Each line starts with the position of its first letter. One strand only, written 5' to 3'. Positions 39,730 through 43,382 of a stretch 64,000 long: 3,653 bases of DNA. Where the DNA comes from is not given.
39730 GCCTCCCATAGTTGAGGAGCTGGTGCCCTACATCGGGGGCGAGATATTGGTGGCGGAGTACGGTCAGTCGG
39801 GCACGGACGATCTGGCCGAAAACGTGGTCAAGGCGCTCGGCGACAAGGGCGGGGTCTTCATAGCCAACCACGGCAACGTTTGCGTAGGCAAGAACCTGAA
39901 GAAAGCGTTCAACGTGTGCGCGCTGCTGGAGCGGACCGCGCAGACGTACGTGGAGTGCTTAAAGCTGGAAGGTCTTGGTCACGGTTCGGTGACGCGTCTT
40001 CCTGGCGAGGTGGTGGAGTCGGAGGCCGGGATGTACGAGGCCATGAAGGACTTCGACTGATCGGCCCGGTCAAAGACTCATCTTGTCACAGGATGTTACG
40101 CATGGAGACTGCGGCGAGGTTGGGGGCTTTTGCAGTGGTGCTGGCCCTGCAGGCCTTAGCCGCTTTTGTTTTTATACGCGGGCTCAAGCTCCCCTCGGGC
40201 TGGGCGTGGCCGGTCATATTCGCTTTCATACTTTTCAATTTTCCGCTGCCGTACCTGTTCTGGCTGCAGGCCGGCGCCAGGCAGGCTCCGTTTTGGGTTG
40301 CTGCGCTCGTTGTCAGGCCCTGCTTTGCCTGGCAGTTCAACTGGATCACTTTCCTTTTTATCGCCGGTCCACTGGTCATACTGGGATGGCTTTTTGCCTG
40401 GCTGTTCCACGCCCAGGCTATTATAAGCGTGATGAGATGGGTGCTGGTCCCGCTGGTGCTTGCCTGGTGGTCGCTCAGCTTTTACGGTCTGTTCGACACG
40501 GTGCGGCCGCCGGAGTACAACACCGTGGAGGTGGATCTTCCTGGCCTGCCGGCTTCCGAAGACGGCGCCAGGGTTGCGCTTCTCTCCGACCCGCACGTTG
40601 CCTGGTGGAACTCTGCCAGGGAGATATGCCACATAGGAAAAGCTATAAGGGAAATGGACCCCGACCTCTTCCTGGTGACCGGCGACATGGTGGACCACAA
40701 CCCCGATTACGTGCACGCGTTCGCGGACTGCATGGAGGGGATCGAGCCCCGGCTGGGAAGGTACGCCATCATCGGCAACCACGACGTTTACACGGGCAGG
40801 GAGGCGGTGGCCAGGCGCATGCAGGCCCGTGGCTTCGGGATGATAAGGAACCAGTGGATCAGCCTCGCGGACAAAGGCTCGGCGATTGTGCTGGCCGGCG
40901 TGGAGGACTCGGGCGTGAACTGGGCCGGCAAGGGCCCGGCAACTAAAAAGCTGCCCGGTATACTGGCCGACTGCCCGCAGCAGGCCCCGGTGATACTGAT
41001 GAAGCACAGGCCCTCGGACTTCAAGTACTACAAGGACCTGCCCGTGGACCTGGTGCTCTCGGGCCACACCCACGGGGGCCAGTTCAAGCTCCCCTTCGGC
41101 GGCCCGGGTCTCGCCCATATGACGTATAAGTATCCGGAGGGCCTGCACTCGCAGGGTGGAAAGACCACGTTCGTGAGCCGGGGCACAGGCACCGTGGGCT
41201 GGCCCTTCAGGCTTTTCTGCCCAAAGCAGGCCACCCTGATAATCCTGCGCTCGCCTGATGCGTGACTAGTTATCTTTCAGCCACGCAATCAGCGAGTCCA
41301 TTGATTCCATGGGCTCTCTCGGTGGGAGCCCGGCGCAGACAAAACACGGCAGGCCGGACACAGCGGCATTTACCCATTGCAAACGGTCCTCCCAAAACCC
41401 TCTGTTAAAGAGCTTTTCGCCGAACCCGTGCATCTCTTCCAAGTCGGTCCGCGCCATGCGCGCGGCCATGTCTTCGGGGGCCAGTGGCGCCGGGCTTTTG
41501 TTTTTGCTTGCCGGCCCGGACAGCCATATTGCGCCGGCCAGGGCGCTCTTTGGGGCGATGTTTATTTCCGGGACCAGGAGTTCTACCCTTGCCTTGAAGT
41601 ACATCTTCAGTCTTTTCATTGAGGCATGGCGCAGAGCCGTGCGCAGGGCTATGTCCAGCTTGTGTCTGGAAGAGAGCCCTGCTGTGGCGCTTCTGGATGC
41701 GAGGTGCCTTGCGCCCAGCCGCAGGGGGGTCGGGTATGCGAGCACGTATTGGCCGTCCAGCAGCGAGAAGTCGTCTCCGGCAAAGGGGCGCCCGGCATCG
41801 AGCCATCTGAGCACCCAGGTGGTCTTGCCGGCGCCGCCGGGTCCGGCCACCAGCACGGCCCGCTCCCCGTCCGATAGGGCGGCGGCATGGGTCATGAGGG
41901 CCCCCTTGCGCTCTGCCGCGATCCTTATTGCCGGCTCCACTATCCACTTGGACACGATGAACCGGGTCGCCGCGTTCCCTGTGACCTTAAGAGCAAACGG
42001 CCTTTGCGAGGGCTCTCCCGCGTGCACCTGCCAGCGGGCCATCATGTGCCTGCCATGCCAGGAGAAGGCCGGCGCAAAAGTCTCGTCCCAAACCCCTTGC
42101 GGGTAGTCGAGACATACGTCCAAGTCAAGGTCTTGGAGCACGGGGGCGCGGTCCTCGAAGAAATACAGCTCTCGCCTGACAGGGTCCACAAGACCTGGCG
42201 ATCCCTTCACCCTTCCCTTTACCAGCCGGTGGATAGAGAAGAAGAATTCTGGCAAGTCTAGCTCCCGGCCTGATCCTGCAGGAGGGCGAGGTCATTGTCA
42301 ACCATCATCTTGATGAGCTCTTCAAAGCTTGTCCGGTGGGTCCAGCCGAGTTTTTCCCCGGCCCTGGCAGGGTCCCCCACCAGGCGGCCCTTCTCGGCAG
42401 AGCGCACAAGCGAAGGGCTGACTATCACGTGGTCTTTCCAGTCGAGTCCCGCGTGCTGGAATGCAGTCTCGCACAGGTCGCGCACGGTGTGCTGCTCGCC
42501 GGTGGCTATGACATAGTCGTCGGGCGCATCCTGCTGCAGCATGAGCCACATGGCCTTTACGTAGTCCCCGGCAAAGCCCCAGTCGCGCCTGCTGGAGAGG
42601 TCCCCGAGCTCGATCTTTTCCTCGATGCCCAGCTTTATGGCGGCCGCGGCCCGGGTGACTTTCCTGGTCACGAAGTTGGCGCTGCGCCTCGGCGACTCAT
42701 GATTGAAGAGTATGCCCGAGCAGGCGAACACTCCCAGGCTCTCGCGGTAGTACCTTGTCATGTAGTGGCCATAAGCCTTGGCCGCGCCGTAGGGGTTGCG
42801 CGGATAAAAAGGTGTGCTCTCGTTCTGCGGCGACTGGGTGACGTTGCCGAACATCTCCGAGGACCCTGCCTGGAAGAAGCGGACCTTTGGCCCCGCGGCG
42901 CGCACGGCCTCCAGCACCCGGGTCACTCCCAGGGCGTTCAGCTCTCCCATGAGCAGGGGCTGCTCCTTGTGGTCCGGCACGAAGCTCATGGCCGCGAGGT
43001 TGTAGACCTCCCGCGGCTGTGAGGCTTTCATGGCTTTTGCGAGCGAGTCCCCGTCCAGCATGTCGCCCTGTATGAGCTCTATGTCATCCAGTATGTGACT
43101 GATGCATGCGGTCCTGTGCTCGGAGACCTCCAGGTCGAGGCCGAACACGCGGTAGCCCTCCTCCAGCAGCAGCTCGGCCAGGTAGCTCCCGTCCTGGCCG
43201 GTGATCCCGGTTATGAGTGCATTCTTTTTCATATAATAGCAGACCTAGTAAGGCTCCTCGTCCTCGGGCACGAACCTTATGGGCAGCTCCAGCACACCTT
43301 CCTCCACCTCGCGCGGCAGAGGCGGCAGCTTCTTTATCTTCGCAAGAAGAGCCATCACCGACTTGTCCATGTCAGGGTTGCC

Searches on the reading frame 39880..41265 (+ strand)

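Call 59: search_protein_families(library=pfam, proteins=[window:39880-41265:+], max_evalue=0.00001)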
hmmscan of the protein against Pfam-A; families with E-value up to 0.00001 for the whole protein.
window:39880-41265:+ (461 aa): 1 family
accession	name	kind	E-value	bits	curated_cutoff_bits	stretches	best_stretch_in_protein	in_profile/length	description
PF00149.33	Metallophos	-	1.4e-14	55.4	21.5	1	231-399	2-190/191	Calcineurin-like phosphoesterase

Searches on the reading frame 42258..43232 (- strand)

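Call 59: search_protein_families(library=pfam, proteins=[window:42258-43232:-], max_evalue=0.00001)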
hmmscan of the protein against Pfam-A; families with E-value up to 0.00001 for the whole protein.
window:42258-43232:- (324 aa): 3 families
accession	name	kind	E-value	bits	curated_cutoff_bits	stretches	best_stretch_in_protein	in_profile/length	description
PF16363.11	GDP_Man_Dehyd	-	5.4e-118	394.7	27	1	6-310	1-332/332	GDP-mannose 4,6 dehydratase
PF01370.27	Epimerase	-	2.9e-67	227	20.9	1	5-243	1-240/240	NAD dependent epimerase/dehydratase family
PF04321.23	RmlD_sub_bind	-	4.8e-11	42.7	27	1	5-195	3-167/287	RmlD substrate binding domain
